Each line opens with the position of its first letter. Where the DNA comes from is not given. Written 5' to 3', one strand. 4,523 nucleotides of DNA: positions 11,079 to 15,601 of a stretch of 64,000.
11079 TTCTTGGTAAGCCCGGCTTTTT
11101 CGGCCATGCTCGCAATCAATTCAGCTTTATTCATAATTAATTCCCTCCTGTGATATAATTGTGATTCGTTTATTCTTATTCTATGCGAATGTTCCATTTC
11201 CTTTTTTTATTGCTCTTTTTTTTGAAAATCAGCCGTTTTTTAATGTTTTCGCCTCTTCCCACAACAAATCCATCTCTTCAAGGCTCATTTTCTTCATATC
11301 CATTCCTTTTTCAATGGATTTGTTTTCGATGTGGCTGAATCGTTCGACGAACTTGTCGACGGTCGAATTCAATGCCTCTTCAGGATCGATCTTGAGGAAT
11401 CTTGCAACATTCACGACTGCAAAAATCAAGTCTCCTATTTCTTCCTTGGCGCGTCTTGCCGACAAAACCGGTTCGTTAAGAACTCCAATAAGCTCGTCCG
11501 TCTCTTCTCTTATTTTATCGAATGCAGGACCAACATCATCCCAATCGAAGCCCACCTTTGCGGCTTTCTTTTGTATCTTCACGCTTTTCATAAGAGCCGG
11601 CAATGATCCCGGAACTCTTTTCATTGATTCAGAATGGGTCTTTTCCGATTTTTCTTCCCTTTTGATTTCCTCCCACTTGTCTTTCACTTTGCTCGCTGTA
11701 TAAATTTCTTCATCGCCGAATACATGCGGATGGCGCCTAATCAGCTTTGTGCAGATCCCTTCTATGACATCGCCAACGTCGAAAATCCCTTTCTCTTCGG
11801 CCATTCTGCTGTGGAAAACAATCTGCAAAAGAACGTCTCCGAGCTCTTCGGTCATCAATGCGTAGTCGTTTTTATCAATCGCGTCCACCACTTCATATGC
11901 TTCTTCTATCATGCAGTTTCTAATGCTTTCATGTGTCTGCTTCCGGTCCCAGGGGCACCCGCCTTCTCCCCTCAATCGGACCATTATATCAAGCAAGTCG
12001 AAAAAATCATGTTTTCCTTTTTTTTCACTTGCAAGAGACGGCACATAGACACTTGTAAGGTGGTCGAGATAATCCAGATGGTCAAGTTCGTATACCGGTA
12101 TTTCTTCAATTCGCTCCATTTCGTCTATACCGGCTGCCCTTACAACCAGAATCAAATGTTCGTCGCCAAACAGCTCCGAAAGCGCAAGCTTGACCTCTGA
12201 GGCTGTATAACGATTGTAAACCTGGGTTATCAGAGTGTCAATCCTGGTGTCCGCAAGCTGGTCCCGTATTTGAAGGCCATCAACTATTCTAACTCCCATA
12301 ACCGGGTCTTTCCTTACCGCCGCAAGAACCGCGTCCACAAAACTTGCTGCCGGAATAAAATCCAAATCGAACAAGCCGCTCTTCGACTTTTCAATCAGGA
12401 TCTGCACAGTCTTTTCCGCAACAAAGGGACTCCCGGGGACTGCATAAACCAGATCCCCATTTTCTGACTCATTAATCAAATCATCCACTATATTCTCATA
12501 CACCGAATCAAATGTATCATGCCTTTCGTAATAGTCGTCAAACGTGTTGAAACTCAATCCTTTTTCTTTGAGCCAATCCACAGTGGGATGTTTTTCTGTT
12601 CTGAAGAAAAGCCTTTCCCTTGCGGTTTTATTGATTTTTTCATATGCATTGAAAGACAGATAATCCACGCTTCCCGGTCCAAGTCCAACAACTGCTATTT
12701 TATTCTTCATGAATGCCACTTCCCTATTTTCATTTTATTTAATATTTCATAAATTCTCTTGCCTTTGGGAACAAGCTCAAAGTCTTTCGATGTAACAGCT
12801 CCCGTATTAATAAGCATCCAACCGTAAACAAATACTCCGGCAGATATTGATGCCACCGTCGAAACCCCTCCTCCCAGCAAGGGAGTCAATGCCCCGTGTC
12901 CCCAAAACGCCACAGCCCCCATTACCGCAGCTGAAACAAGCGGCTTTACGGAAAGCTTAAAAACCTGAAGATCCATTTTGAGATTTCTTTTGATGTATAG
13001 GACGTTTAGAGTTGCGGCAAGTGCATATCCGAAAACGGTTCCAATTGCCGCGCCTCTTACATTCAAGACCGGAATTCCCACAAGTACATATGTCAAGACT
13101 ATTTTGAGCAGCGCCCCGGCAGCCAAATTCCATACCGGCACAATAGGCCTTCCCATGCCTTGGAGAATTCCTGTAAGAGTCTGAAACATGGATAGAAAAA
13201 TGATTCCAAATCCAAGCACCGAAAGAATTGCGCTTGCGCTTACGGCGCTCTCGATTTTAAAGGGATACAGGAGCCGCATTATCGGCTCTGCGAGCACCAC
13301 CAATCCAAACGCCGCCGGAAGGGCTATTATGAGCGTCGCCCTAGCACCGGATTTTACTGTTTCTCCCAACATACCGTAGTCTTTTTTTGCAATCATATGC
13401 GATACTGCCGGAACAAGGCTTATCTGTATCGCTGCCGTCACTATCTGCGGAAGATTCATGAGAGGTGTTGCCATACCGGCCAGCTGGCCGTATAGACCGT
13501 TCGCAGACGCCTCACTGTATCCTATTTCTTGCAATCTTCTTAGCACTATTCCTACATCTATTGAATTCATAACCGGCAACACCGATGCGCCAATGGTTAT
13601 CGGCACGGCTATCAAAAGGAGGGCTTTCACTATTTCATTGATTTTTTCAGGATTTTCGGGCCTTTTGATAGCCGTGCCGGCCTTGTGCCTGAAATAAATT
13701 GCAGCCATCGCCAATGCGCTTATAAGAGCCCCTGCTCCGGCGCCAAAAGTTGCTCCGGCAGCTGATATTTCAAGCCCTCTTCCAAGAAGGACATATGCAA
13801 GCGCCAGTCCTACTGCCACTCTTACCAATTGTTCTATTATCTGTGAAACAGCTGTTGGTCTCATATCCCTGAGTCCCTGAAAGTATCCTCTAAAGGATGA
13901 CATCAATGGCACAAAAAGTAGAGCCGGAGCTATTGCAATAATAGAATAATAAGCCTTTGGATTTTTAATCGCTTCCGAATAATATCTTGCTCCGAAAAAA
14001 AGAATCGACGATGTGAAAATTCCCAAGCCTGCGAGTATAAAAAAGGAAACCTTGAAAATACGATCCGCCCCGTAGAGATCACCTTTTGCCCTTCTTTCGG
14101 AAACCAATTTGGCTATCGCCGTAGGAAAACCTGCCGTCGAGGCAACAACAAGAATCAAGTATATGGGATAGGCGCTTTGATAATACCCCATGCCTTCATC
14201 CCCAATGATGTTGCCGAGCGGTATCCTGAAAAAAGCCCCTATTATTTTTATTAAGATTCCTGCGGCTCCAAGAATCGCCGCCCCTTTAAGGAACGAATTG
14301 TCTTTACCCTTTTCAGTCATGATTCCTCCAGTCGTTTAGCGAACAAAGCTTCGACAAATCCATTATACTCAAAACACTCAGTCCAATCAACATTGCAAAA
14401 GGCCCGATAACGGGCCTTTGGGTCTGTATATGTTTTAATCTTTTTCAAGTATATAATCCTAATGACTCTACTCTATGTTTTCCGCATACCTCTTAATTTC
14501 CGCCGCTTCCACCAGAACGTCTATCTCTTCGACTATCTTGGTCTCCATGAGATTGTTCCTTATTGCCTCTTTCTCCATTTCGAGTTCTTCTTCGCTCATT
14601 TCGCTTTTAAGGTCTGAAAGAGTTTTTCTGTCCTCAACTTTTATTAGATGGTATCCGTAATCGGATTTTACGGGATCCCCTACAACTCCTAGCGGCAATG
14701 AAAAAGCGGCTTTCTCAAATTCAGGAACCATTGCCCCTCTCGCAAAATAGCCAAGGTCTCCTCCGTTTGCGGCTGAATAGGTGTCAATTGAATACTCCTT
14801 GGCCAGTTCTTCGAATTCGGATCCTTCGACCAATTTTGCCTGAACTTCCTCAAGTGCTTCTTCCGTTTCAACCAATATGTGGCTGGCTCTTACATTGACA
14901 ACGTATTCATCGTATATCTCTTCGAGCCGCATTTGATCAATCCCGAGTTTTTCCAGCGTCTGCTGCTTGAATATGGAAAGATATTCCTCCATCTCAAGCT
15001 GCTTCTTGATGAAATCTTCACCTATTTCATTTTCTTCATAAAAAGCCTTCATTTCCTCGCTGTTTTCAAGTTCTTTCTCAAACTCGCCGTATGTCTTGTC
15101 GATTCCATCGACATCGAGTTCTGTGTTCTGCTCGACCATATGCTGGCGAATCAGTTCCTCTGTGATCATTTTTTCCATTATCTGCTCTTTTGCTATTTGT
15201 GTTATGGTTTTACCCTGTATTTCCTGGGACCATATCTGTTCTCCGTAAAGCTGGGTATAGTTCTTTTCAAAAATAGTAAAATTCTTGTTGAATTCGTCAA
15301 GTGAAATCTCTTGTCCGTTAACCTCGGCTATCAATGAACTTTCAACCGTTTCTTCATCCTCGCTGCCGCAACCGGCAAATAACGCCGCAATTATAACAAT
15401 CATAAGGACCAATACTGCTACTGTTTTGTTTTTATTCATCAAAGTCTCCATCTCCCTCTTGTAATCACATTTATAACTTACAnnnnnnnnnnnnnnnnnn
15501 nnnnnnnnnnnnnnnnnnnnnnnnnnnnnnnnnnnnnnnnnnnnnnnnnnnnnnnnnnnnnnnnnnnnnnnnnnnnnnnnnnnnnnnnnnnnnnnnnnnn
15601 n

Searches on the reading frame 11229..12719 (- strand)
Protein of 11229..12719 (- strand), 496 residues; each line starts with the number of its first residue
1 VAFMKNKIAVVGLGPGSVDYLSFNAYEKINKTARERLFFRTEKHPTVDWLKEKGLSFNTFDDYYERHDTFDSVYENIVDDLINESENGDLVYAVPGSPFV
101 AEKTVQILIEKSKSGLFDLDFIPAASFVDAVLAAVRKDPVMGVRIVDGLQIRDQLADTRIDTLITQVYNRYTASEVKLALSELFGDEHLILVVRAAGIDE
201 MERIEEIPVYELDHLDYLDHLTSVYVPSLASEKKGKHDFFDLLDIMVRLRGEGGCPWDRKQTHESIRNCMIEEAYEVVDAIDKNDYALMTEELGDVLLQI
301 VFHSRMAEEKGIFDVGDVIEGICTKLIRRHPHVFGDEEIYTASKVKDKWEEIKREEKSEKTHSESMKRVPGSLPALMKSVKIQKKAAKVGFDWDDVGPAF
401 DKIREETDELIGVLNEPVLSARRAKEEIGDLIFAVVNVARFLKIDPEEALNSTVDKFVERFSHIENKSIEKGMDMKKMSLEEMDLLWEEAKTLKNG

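Call 38: search_protein_families(library=ncbifam, max_evalue=1e-10, proteins=[window:11229-12719:-])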
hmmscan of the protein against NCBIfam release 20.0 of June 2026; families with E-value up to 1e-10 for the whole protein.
window:11229-12719:- (496 aa): 9 families
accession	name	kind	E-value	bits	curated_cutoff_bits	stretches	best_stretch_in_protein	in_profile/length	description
NF052436.1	YabN_Meth_PPase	exception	1.4e-196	654.2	525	1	8-491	1-485/486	bifunctional methyltransferase/pyrophosphohydrolase YabN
NF007113.1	PRK09562.1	equivalog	1.5e-97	326.2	208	1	240-492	3-250/251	nucleoside triphosphate pyrophosphohydrolase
TIGR00444.1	mazG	subfamily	1.5e-94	316.3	148.3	1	245-491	1-248/248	MazG family protein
NF008986.0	PRK12333.1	equivalog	5.8e-59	199.5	292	1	241-459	3-197/204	nucleoside triphosphate pyrophosphohydrolase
NF008991.0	PRK12334.2-3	equivalog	1.2e-49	170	696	1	224-393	120-289/454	nucleoside triphosphate pyrophosphohydrolase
NF008988.0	PRK12334.1-4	equivalog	9.7e-47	159.4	501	1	238-467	132-331/335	nucleoside triphosphate pyrophosphohydrolase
NF008990.0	PRK12334.2-2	equivalog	2.1e-46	159.1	884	1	239-392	144-296/436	nucleoside triphosphate pyrophosphohydrolase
NF008989.0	PRK12334.2-1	equivalog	8.7e-45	153.1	494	1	239-460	115-316/328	nucleoside triphosphate pyrophosphohydrolase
NF008987.0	PRK12334.1-1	equivalog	1.3e-30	106.7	375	1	238-399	86-244/326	nucleoside triphosphate pyrophosphohydrolase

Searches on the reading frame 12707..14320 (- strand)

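Call 38: search_protein_families(library=ncbifam, max_evalue=1e-10, proteins=[window:12707-14320:-])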
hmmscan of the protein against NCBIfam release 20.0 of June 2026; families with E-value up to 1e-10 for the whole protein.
window:12707-14320:- (537 aa): 3 families
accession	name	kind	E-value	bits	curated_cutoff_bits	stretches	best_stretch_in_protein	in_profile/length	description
TIGR02900.1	spore_V_B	equivalog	1.9e-88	297.4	372.3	1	10-499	1-485/488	stage V sporulation protein B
TIGR01695.1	murJ_mviN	equivalog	3.4e-18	65.7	235.55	1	119-500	116-490/506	murein biosynthesis integral membrane protein MurJ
TIGR00797.1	matE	subfamily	2.4e-15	56.3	147.4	1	282-460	32-210/396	MATE family efflux transporter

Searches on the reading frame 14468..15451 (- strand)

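Call 38: search_protein_families(library=ncbifam, max_evalue=1e-10, proteins=[window:14468-15451:-])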
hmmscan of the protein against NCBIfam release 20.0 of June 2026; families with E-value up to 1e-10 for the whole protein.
window:14468-15451:- (327 aa): 8 families
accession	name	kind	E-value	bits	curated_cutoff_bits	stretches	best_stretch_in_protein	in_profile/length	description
NF000809.0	PRK00059.1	equivalog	4.9e-34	118.2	303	1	8-326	5-335/336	peptidylprolyl isomerase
NF002827.0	PRK03002.1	equivalog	3.8e-33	114.7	343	1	91-309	55-259/285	peptidylprolyl isomerase PrsA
NF002846.0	PRK03095.1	equivalog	1.5e-31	109.9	361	1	84-320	45-271/287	peptidylprolyl isomerase PrsA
NF002824.0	PRK02998.1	subfamily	3e-29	102.3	360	1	177-320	125-267/283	peptidylprolyl isomerase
NF003356.0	PRK04405.1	subfamily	1.7e-24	86.4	339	1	86-310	52-267/299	peptidylprolyl isomerase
NF008054.0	PRK10788.1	equivalog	4.3e-21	75.3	493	1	130-286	210-374/626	peptidylprolyl isomerase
NF011969.0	PRK15441.1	equivalog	9.5e-18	64.4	127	1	188-275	6-92/93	peptidylprolyl isomerase PpiC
NF008038.0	PRK10770.1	equivalog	1.1e-13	50.8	394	1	187-279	285-387/431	peptidylprolyl isomerase SurA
